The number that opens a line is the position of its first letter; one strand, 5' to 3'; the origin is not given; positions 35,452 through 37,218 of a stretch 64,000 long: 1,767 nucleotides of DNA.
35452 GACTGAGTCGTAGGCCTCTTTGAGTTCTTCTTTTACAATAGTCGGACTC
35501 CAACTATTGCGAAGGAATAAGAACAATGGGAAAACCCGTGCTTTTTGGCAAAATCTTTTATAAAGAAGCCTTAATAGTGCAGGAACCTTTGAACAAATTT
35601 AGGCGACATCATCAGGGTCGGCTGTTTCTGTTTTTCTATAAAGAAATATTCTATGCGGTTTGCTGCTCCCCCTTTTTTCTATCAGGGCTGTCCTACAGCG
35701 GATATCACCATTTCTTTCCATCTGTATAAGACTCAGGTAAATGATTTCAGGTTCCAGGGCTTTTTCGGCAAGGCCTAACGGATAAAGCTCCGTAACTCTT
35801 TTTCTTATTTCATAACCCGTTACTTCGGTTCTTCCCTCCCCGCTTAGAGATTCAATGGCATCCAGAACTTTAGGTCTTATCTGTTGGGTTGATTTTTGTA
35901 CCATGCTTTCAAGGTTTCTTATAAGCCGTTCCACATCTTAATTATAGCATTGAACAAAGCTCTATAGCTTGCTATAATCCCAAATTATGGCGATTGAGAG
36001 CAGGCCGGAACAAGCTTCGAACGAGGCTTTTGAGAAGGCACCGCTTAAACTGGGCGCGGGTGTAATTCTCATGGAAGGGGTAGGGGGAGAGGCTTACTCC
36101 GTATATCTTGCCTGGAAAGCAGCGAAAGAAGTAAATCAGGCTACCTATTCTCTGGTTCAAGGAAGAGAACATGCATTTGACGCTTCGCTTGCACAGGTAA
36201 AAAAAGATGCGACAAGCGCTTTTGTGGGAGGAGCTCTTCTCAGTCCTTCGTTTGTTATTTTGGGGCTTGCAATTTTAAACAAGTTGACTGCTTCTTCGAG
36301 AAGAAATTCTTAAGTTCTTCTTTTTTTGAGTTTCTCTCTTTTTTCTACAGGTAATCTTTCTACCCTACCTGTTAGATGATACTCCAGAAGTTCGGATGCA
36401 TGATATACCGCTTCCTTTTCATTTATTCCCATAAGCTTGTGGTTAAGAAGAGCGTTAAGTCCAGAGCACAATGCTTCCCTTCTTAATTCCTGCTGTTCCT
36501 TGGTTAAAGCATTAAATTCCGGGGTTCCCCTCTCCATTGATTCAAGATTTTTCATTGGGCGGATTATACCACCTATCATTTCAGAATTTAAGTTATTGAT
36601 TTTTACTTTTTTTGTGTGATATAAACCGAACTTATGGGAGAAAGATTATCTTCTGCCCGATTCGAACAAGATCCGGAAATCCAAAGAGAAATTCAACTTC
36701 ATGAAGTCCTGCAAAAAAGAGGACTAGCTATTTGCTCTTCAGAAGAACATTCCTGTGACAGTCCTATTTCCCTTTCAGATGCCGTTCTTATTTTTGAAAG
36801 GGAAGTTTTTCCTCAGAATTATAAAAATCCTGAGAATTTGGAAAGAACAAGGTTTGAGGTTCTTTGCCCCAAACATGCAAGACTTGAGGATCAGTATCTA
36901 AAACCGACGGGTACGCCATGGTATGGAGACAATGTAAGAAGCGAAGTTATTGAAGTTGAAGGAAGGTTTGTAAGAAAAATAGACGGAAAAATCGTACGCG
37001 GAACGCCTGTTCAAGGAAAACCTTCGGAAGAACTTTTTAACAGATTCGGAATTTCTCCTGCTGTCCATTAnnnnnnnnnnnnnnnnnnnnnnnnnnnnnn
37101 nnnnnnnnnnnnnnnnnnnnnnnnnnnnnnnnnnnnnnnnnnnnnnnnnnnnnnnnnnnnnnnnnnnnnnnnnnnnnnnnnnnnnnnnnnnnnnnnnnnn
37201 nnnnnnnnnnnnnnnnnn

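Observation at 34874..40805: Island of small mixed-orientation genes with three paralogs of a ~105-aa winged-helix-like protein and recurring partner families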

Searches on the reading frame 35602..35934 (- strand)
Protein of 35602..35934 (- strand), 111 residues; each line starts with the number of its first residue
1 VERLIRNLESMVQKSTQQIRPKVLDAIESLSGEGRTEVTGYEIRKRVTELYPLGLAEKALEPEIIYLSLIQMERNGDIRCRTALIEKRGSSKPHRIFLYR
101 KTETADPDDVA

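Call 7: search_protein_families(library=pfam, max_evalue=1, proteins=[window:35602-35934:-])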
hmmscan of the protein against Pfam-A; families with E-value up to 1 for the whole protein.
window:35602-35934:- (111 aa): 0 families

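Call 9: search_protein_families(library=phrogs, max_evalue=0.1, proteins=[window:35602-35934:-])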
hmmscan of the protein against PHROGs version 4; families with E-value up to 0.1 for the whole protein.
window:35602-35934:- (111 aa): 1 family
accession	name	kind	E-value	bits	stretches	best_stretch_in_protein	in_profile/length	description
phrog_8208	-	unknown function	0.082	14.4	0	8-49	6-46/77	-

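Call 10: search_protein_families(library=padloc, max_evalue=0.1, proteins=[window:35602-35934:-])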
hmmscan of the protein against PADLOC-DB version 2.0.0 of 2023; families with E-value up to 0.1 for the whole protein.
window:35602-35934:- (111 aa): 1 family
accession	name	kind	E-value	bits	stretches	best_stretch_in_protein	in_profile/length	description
PDLC01282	Cas8e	-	0.039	10.9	1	4-53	280-334/454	CAS-I-E; effector_LS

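Call 22: predict_structure(alignment_id=A1)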
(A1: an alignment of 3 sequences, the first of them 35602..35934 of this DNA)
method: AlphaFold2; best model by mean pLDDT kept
length: 111 residues; sequences in the alignment: 3
mean_pLDDT: 79.4   pTM: 0.70
mean pLDDT of the five models: 79.4, 79.4, 78.2, 75.7, 63.4
residues with pLDDT >= 90: 17; 70-90: 76; 50-70: 13; < 50: 5
segments of 3 or more residues with pLDDT < 50: 109-111
pLDDT, mean of each block of 10 residues (from residue 1): 72 77 90 83 88 71 84 88 81 84 59 34
secondary structure, 60 per line:
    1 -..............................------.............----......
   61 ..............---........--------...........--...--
elements in order: H2-31 H40-50 H55-74 E78-85 E94-101

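Call 25: fold_search(model_id=the predicted structure, library=pdb)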
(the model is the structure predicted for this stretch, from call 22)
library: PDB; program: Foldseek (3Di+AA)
matches with E <= 10: 701; with E <= 0.001: 0
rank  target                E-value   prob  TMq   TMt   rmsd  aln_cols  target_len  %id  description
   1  7a6h_P                1.8e-03  1.00  0.45  0.36   7.3       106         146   20  Cryo-EM structure of human apo RNA Polymerase III (released 2021-02-03)
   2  9loa_B                3.9e-03  1.00  0.54  0.72   3.3        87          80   15  Structural insights into the tumor suppressor ZMYND11 reveal diverse recognition mechanisms (released 2026-01-21)
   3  1f4k_A                5.3e-03  1.00  0.44  0.43   5.0        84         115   12  CRYSTAL STRUCTURE OF THE REPLICATION TERMINATOR PROTEIN/B-SITE DNA COMPLEX (released 2001-06-08)
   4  9qbd_B                1.4e-02  1.00  0.49  0.50   4.1        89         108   20  Crystal structure of Brachyspira hampsonii PadR with Leu88 replaced by 3-aminotyrosine (released 2026-03-11)
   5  3elk_A                1.4e-02  1.00  0.46  0.49   4.3        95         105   16  Crystal structure of putative transcriptional regulator TA0346 from Thermoplasma acidophilum (released 2008-09-30)
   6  9qbd_A                1.5e-02  0.99  0.42  0.45   4.3        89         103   22  Crystal structure of Brachyspira hampsonii PadR with Leu88 replaced by 3-aminotyrosine (released 2026-03-11)
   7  5dym                  1.6e-02  1.00  0.49  0.56   3.6        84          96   23  Crystal structure of a PadR family transcription regulator from hypervirulent Clostridium difficile R20291 - CdPadR_0991 (released 2016-10-05)
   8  5z7b_B                1.7e-02  1.00  0.51  0.31   3.3        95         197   19  Crystal structure of the VanR transcription factor in complex with vanillate (released 2018-08-29)
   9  6abt_A                1.7e-02  1.00  0.47  0.52   3.8        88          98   22  Crystal structure of transcription factor from Listeria monocytogenes (released 2019-06-05)
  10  9qbc                  1.7e-02  0.99  0.45  0.47   4.2        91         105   23  Crystal structure of Brachyspira hampsonii PadR (released 2026-03-11)
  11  5z7b_A                1.9e-02  1.00  0.53  0.32   3.3        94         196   18  Crystal structure of the VanR transcription factor in complex with vanillate (released 2018-08-29)
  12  7nvs_W                1.9e-02  0.97  0.41  0.27   8.7        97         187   15  RNA polymerase II core pre-initiation complex with closed promoter DNA in proximal position (released 2021-05-05)
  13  2e1n_A                2.3e-02  0.97  0.40  0.41   4.8        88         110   17  Crystal structure of the Cyanobacterium circadian clock modifier Pex (released 2006-11-28)
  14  5gpy_A                2.4e-02  0.99  0.45  0.29   6.9        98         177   14  Crystal structure of the human TFIIE complex (released 2016-11-02)
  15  9loa_A                2.9e-02  1.00  0.56  0.71   2.8        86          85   15  Structural insights into the tumor suppressor ZMYND11 reveal diverse recognition mechanisms (released 2026-01-21)
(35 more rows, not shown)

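Call 37: search_solved_structures(query=A1, max_evalue=10)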
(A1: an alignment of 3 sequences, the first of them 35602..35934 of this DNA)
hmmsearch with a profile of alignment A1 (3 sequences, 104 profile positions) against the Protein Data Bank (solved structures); distinct sequences matched with E-value up to 10: 6.
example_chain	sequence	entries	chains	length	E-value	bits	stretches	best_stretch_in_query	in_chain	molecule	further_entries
6oo2_H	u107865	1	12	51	0.037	17.3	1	8-52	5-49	Vacuolar protein sorting-associated protein VTA1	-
2rkl_A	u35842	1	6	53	0.04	17.2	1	8-52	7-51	Vacuolar protein sorting-associated protein VTA1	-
5uie_H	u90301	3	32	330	0.22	14.8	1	8-52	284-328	Vacuolar protein sorting-associated protein VTA1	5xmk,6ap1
3myf_A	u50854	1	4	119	0.44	13.8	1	2-36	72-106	Sensor protein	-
3mhv_A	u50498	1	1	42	0.53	13.6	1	13-52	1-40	Vacuolar protein sorting-associated protein VTA1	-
8ro0_I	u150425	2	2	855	1.2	12.5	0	40-78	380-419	Pre-mRNA-splicing factor SYF1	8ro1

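Call 46: find_related_loci(query=A1, collection=viral_contigs, flank=5000)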
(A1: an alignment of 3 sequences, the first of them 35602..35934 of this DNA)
Query A1 (111 aa) in viral_contigs; peptide patterns used: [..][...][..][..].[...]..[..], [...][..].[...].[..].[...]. (x = any residue, [..] = any of these).
101 stretches matched a pattern, but none encodes a relative of the query by tblastn (E <= 1e-3).

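Call 50: find_homologous_proteins(query=window:35602-35934:-, max_evalue=1)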
Query window:35602-35934:- (111 aa): 1 proteins with E <= 1 among 5 candidates.
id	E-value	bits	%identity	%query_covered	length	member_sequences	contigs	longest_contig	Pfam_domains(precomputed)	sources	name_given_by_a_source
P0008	7.6e-58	211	100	91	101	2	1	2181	-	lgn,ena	-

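Call 91: search_dna_similar(query=window:35602-35934:-, collection=phages, mode=protein, max_evalue=0.1, max_rows=5)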
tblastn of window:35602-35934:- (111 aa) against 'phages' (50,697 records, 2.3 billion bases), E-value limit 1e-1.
No match.

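Call 92: search_dna_similar(query=window:35602-35934:-, collection=plasmids, mode=protein, max_evalue=0.1, max_rows=5)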
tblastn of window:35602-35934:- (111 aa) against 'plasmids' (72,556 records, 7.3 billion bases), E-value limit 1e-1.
No match.

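Call 95: search_protein_families(library=ncbifam, max_evalue=0.1, proteins=[window:35602-35934:-])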
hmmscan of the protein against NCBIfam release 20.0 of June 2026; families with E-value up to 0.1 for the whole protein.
window:35602-35934:- (111 aa): 0 families

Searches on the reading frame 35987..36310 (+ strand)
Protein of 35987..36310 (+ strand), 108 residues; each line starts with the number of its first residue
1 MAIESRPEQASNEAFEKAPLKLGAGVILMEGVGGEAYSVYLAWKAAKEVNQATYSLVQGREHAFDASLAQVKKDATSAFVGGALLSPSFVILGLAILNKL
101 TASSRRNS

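Call 7: search_protein_families(library=pfam, max_evalue=1, proteins=[window:35987-36310:+])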
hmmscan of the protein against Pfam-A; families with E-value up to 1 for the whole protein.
window:35987-36310:+ (108 aa): 1 family
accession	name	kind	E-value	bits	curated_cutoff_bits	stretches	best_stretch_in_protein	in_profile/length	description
PF21880.1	DUF6916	-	0.11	13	27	1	32-76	37-83/91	Domain of unknown function (DUF6916)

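Call 9: search_protein_families(library=phrogs, max_evalue=0.1, proteins=[window:35987-36310:+])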
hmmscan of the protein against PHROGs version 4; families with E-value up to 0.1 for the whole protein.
window:35987-36310:+ (108 aa): 0 families

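Call 10: search_protein_families(library=padloc, max_evalue=0.1, proteins=[window:35987-36310:+])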
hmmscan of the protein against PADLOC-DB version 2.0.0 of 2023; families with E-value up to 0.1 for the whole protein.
window:35987-36310:+ (108 aa): 0 families

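Call 95: search_protein_families(library=ncbifam, max_evalue=0.1, proteins=[window:35987-36310:+])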
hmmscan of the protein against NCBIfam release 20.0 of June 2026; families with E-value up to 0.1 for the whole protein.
window:35987-36310:+ (108 aa): 1 family
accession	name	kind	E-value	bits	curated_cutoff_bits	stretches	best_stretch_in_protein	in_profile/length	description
NF053573.1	PBP2_PenA_Neis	exception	0.0042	15.7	1105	1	21-89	385-449/572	peptidoglycan D,D-transpeptidase PBP2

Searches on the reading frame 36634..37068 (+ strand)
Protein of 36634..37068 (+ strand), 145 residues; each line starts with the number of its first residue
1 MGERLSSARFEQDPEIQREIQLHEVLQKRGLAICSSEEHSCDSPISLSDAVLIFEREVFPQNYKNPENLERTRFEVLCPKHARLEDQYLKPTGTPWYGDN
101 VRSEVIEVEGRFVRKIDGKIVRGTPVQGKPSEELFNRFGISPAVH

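Call 7: search_protein_families(library=pfam, max_evalue=1, proteins=[window:36634-37068:+])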
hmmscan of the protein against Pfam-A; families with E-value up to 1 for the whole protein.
window:36634-37068:+ (145 aa): 0 families

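Call 9: search_protein_families(library=phrogs, max_evalue=0.1, proteins=[window:36634-37068:+])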
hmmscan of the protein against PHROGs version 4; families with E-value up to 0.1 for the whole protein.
window:36634-37068:+ (145 aa): 0 families

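Call 10: search_protein_families(library=padloc, max_evalue=0.1, proteins=[window:36634-37068:+])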
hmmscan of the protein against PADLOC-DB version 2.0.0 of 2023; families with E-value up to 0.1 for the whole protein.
window:36634-37068:+ (145 aa): 0 families

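Call 48: find_related_loci(query=window:36634-37068:+, collection=viral_contigs, flank=5000)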
Query window:36634-37068:+ (145 aa) in viral_contigs; peptide patterns used: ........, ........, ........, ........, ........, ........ (x = any residue, [..] = any of these).
15 stretches matched a pattern, but none encodes a relative of the query by tblastn (E <= 1e-3).

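Call 54: search_protein_families(library=ncbifam, max_evalue=0.01, proteins=[window:36634-37068:+])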
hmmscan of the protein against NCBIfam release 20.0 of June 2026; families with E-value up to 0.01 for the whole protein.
window:36634-37068:+ (145 aa): 0 families
